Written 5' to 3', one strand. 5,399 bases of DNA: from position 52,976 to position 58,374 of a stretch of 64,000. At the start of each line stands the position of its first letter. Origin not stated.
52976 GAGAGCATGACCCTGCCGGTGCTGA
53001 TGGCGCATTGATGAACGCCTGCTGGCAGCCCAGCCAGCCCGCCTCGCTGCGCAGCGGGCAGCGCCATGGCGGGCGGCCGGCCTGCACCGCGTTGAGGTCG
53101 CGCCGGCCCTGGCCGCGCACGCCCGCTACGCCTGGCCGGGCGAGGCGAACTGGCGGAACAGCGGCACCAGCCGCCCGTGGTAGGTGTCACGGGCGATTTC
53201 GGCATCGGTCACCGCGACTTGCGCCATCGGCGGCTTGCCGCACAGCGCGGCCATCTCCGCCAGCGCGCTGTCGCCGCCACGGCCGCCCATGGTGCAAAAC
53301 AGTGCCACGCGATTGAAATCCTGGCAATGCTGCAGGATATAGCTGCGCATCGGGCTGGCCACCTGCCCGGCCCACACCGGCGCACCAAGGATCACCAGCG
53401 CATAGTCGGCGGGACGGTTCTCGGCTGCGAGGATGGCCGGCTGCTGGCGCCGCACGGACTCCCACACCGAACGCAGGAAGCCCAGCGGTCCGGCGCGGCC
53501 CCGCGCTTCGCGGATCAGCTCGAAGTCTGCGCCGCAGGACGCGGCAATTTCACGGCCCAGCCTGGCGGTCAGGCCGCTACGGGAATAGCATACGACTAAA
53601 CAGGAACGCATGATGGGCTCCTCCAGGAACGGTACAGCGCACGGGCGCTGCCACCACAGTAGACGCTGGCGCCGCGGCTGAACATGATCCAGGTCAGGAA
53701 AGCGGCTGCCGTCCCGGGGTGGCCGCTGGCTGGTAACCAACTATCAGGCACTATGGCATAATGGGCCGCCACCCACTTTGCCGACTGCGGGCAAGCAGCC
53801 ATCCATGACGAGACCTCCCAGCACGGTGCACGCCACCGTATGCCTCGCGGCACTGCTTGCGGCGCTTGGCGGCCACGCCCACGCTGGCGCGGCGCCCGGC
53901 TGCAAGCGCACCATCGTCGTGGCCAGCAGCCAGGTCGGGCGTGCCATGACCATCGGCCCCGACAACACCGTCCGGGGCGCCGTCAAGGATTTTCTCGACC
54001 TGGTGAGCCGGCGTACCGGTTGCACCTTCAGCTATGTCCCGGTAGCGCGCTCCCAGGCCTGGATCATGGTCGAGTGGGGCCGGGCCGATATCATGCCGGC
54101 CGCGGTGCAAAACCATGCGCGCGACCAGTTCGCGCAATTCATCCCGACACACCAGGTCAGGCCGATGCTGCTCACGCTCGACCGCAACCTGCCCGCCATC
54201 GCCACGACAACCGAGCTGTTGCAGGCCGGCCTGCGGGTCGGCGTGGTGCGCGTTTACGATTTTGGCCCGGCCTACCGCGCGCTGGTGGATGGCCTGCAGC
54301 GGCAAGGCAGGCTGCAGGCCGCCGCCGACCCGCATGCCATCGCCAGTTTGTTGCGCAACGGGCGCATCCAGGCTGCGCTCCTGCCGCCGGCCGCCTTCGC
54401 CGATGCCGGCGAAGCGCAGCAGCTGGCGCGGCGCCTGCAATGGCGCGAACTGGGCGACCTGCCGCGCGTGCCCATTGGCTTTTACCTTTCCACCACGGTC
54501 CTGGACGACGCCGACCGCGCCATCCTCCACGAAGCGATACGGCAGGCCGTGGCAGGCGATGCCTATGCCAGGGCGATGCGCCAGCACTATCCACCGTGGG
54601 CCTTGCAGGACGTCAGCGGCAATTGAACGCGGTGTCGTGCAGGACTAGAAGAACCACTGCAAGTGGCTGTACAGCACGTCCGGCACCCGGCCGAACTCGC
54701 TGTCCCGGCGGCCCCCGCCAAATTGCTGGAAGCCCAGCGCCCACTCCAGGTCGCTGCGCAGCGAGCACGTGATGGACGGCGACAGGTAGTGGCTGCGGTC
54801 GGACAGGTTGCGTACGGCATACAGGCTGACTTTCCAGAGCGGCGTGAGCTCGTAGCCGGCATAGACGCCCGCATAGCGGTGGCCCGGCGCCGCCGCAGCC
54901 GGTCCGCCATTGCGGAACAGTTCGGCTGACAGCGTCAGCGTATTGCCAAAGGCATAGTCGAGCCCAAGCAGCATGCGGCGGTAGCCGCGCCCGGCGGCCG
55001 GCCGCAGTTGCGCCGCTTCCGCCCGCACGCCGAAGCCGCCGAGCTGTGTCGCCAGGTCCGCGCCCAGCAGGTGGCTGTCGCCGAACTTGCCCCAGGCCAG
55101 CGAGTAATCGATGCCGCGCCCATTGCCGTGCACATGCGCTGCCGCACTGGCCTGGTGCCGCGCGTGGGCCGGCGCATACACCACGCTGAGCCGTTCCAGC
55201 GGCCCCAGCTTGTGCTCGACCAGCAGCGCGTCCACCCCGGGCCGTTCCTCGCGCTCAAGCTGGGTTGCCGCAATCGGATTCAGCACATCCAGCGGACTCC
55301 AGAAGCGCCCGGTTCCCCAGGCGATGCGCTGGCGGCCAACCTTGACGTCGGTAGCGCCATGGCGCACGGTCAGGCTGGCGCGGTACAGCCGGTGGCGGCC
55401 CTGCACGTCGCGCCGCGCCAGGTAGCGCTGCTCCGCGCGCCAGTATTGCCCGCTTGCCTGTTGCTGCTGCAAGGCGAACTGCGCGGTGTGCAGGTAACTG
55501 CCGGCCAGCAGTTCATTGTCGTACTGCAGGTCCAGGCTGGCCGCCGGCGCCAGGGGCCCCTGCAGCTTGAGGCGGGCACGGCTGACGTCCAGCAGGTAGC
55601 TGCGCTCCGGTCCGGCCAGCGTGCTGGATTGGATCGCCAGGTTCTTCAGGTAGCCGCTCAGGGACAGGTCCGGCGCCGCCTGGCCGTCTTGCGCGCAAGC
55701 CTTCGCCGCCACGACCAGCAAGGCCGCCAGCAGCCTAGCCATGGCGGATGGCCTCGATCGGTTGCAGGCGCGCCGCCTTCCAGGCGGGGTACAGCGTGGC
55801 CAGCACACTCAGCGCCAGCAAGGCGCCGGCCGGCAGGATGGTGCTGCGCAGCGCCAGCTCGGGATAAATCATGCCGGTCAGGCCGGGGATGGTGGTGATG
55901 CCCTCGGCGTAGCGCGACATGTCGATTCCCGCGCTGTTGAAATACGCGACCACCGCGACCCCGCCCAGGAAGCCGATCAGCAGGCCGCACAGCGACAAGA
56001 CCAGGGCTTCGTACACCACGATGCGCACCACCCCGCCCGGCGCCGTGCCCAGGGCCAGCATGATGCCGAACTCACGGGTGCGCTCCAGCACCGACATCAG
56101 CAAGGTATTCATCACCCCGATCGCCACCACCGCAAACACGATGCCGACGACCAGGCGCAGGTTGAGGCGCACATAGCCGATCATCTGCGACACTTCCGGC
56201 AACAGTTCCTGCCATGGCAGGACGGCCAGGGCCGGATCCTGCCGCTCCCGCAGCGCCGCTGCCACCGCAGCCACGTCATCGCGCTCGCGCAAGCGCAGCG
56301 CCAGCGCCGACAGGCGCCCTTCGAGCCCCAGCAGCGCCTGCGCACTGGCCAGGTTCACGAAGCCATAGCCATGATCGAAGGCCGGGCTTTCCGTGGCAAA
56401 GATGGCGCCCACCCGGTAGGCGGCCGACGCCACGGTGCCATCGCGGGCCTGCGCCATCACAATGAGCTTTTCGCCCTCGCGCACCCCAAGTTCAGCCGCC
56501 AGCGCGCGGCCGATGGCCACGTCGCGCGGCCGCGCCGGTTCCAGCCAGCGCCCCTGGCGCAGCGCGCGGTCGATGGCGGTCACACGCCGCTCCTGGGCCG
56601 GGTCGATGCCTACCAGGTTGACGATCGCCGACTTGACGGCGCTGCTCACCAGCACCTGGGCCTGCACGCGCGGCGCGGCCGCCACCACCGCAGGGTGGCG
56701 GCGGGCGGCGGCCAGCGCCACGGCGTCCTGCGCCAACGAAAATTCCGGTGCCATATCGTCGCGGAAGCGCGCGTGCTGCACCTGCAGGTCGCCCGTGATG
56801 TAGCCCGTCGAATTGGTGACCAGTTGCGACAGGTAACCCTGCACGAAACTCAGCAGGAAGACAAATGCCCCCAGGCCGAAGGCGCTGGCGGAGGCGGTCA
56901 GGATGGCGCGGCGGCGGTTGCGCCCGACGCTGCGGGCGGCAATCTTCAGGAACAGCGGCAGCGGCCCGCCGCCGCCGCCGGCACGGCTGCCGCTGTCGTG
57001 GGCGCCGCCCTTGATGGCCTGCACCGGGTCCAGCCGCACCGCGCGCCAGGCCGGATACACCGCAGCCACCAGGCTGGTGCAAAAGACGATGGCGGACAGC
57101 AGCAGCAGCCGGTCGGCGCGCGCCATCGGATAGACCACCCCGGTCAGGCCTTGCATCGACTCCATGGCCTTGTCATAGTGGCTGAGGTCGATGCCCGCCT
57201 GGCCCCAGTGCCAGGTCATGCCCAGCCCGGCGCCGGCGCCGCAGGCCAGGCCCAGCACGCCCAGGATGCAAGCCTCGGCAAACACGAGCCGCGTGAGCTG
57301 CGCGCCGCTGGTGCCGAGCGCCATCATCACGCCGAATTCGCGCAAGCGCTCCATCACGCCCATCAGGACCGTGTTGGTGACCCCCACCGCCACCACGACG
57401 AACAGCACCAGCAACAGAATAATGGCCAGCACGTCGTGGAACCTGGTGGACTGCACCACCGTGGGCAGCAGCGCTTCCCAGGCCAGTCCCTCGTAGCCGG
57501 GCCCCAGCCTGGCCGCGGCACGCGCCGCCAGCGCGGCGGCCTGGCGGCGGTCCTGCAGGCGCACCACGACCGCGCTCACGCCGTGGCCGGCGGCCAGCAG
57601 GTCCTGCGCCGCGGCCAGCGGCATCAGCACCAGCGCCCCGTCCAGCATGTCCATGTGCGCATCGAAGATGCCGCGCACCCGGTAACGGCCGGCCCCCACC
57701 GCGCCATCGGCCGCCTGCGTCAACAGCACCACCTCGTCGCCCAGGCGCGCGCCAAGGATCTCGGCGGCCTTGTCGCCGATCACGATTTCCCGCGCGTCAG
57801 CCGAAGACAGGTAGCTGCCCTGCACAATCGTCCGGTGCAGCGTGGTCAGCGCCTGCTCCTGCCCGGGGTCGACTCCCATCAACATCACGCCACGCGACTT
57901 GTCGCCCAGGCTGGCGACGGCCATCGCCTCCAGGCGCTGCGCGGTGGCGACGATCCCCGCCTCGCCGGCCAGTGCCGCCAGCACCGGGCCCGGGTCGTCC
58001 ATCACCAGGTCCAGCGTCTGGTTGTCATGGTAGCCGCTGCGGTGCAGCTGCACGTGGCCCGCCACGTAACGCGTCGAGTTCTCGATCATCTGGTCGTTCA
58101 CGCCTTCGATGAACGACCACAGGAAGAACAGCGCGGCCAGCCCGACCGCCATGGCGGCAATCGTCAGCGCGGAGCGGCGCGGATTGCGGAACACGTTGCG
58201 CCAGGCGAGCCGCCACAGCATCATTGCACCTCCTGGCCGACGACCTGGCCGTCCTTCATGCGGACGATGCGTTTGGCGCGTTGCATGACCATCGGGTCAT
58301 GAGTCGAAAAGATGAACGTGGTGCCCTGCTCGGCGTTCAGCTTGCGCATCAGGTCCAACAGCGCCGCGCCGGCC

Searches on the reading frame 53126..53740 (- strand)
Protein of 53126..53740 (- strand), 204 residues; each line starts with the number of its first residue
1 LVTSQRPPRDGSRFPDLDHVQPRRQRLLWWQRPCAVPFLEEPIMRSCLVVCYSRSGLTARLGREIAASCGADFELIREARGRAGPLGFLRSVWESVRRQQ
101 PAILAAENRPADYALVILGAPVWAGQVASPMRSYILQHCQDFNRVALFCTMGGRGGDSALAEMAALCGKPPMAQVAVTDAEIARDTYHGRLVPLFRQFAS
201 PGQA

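Call 10: search_protein_families(library=pfam, proteins=[window:53126-53740:-])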
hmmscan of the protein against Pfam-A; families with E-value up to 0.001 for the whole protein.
window:53126-53740:- (204 aa): 1 family
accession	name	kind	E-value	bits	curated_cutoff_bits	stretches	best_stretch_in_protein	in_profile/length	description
PF12682.12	Flavodoxin_4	-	8e-05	22.6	24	1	47-163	2-124/155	Flavodoxin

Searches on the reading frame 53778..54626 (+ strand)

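Call 10: search_protein_families(library=pfam, proteins=[window:53778-54626:+])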
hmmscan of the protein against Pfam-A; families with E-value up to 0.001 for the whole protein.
window:53778-54626:+ (282 aa): 1 family
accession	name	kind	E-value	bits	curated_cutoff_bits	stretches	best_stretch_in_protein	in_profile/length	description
PF00497.25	SBP_bac_3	-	8.5e-05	22.8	26.4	1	60-200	16-98/132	Bacterial extracellular solute-binding proteins, family 3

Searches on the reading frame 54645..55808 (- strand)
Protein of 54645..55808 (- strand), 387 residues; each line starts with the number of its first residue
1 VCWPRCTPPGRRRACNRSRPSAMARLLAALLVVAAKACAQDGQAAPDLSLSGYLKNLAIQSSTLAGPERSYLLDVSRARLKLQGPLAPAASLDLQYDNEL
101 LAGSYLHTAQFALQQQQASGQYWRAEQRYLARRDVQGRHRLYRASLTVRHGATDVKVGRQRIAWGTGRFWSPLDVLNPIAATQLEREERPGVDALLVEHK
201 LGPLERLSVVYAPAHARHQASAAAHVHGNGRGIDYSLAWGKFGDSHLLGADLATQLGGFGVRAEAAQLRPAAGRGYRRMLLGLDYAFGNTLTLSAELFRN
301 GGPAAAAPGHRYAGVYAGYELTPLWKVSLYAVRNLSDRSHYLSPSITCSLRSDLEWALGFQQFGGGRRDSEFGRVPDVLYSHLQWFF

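Call 10: search_protein_families(library=pfam, proteins=[window:54645-55808:-])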
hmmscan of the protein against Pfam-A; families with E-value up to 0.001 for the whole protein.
window:54645-55808:- (387 aa): 1 family
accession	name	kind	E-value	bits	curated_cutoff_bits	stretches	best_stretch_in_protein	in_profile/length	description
PF06980.17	DUF1302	-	0.0005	19.6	23.2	0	124-193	133-200/541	Protein of unknown function (DUF1302)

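Call 62: search_protein_families(library=pfam, proteins=[window:54645-55808:-])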
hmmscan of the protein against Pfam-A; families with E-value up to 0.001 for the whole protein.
window:54645-55808:- (387 aa): 1 family
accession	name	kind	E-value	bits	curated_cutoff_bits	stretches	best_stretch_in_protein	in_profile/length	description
PF06980.17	DUF1302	-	0.0005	19.6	23.2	0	124-193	133-200/541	Protein of unknown function (DUF1302)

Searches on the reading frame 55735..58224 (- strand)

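Call 10: search_protein_families(library=pfam, proteins=[window:55735-58224:-])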
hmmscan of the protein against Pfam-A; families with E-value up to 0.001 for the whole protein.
window:55735-58224:- (829 aa): 2 families
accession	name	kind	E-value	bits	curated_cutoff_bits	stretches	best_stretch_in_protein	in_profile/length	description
PF12704.14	MacB_PCD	-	1.6e-31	110.7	27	2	18-237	1-205/207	MacB-like periplasmic core domain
PF02687.27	FtsX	-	5.4e-31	107.6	25.5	2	691-822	2-120/120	FtsX-like permease C-terminal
